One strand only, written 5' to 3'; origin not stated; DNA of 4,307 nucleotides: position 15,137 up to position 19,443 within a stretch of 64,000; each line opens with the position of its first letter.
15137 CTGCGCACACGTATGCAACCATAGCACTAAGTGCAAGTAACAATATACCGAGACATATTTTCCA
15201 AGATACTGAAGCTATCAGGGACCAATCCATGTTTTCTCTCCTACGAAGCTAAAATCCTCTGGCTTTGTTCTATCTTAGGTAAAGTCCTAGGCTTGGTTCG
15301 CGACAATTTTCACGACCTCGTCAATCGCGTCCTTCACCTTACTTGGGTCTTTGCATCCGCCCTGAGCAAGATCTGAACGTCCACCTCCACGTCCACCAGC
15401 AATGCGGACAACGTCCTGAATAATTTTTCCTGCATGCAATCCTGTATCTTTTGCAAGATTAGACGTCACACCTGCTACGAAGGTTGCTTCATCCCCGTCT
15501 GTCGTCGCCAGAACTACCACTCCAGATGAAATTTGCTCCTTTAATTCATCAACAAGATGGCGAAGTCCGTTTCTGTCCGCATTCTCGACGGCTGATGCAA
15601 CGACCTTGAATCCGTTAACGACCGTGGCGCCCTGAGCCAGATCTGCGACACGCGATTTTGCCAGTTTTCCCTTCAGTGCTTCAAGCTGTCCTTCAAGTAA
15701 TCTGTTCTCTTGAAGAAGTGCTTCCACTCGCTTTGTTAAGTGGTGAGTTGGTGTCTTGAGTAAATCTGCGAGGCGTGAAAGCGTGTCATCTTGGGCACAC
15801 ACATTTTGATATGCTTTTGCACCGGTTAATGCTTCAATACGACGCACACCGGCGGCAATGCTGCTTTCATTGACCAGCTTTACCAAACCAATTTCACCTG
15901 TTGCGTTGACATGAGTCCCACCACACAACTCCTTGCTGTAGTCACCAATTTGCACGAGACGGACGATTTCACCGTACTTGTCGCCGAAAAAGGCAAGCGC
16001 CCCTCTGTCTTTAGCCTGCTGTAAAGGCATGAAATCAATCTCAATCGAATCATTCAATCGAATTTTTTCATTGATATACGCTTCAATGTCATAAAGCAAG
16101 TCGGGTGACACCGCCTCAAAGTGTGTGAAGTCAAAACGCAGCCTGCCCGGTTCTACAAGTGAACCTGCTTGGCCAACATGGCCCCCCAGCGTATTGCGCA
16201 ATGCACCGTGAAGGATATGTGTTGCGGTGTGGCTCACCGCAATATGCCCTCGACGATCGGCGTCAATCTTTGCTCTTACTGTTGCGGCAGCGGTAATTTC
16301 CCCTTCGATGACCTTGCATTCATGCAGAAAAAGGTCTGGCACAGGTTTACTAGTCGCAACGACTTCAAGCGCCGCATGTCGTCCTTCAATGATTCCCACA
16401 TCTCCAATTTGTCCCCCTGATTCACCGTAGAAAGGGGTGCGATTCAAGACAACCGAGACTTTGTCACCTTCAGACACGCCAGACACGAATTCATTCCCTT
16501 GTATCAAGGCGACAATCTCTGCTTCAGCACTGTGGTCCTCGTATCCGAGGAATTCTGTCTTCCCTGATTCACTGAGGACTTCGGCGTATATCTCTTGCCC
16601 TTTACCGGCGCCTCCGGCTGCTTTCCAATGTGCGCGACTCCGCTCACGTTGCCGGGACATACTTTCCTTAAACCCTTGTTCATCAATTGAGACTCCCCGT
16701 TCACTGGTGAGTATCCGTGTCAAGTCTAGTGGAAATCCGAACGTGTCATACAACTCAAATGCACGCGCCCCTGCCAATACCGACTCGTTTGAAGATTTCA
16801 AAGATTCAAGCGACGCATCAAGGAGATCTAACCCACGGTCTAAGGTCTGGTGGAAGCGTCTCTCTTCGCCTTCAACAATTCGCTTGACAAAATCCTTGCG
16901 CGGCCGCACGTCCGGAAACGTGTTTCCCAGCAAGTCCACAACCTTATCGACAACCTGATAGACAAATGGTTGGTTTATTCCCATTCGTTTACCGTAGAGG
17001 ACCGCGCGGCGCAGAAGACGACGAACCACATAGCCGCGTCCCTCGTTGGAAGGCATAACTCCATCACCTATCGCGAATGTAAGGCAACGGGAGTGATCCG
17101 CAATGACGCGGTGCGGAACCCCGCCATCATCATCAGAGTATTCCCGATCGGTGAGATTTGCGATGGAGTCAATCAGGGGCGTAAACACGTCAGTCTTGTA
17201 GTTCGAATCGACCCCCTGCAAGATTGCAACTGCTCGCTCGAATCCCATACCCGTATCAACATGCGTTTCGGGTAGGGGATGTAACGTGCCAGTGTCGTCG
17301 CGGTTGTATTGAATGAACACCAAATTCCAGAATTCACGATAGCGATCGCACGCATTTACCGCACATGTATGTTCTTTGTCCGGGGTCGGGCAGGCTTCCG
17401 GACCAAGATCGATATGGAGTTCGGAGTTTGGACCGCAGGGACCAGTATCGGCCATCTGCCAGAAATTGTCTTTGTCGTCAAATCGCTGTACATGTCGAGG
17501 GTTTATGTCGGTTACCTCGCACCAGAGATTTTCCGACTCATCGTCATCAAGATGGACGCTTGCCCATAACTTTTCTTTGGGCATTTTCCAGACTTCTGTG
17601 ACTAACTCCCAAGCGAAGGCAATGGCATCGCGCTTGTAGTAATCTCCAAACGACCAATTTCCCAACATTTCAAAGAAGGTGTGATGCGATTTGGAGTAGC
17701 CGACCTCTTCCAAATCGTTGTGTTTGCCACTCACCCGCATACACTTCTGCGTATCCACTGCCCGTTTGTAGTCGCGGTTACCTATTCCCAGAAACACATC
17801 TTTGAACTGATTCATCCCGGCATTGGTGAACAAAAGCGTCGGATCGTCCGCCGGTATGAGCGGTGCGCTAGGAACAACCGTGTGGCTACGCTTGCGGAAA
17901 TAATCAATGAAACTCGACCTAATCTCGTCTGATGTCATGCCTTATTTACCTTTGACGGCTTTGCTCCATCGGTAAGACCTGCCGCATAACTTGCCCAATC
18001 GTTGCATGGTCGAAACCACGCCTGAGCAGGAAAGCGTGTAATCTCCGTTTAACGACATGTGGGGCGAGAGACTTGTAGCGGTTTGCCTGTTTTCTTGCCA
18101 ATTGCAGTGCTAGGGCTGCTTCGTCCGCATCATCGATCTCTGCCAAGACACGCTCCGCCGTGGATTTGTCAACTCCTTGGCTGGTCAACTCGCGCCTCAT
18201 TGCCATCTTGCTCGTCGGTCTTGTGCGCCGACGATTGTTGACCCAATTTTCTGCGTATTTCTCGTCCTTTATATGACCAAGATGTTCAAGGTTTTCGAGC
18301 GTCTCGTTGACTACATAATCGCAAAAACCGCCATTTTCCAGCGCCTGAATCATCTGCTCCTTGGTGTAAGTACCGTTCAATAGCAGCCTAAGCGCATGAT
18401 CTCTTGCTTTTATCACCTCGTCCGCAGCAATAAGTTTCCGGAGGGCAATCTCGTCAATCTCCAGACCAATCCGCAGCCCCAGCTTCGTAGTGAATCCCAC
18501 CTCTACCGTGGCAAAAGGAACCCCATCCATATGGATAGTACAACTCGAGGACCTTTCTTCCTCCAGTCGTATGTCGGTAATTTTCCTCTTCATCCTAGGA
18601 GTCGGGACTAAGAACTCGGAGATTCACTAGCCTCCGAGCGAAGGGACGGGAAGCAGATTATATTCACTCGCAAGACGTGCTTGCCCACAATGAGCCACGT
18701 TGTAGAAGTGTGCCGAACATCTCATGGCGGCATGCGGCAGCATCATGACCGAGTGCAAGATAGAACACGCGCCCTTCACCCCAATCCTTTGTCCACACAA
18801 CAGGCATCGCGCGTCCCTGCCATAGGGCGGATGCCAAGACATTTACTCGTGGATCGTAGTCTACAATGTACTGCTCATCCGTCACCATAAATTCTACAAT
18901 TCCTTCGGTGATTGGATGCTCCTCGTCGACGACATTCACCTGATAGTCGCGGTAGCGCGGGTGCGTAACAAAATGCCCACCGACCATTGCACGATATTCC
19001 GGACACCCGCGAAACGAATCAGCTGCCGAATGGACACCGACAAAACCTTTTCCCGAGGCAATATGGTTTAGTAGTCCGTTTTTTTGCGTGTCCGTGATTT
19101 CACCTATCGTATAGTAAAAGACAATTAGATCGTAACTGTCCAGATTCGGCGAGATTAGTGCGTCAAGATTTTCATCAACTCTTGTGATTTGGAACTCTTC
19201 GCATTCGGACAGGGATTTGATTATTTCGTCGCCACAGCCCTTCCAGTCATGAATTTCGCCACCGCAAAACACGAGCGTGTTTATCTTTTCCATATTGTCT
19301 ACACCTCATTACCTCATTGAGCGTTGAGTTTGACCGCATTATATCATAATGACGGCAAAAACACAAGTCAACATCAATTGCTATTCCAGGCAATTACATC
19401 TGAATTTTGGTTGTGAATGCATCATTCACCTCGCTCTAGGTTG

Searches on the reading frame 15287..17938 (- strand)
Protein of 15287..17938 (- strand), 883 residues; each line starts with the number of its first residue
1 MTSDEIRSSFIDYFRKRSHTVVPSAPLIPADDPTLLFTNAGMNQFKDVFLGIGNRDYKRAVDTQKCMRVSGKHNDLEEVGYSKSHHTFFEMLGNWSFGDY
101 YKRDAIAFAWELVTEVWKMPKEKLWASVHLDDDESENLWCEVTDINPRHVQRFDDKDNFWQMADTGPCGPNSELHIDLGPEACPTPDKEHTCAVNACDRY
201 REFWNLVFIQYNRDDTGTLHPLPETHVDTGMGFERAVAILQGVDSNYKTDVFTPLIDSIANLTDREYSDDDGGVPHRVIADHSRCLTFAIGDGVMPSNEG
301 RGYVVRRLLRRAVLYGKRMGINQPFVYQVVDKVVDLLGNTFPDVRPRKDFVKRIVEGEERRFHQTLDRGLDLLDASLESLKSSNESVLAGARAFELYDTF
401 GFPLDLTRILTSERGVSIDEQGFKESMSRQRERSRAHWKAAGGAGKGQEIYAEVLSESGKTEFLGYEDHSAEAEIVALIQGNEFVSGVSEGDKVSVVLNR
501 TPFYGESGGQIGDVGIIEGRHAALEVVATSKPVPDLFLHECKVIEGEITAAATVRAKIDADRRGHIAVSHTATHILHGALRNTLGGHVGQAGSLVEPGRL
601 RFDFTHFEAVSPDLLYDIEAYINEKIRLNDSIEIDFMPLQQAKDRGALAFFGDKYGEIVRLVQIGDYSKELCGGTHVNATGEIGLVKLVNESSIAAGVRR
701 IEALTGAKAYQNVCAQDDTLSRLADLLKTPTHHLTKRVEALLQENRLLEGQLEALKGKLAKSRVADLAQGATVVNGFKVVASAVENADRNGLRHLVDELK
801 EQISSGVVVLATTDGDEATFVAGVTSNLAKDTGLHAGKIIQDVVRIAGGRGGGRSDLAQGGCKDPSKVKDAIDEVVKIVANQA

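Call 79: search_protein_families(library=pfam, proteins=[window:15287-17938:-], max_evalue=0.00001)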
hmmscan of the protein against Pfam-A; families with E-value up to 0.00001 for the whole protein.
window:15287-17938:- (883 aa): 3 families
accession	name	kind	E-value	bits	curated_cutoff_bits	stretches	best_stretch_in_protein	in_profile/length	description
PF01411.24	tRNA-synt_2c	-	2.8e-209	696.7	30.3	1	5-562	1-552/552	tRNA synthetases class II (A)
PF07973.19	tRNA_SAD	-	2.8e-18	66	24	1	659-702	1-44/44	Threonyl and Alanyl tRNA synthetase second additional domain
PF02272.25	DHHA1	-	4.8e-16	59.5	25.9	1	778-880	3-101/102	DHHA1 domain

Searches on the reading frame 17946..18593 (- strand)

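Call 79: search_protein_families(library=pfam, proteins=[window:17946-18593:-], max_evalue=0.00001)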
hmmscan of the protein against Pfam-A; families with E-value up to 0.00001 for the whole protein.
window:17946-18593:- (215 aa): 3 families
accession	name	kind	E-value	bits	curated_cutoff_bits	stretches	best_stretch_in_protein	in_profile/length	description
PF02631.22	RecX_HTH2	-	4.1e-11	43.4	26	1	110-150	2-42/42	RecX, second three-helix domain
PF21981.2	RecX_HTH3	-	6.6e-11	42.6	26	1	157-203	2-48/48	RecX, third three-helix domain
PF21982.2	RecX_HTH1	-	9.5e-08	32.3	26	0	63-101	1-39/40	RecX, first three-helix domain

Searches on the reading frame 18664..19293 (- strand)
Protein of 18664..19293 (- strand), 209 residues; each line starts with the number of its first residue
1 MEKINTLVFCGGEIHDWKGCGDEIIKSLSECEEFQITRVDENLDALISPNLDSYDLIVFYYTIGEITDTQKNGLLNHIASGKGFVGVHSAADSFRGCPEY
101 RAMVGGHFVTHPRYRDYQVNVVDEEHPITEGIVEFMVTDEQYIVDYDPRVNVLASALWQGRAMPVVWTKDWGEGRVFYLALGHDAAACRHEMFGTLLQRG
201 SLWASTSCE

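Call 79: search_protein_families(library=pfam, proteins=[window:18664-19293:-], max_evalue=0.00001)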
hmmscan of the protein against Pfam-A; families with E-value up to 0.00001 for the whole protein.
window:18664-19293:- (209 aa): 1 family
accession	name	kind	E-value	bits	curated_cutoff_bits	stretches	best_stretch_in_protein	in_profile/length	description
PF06283.17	ThuA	-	2.6e-45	155.7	33.4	1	7-204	3-209/209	Trehalose utilisation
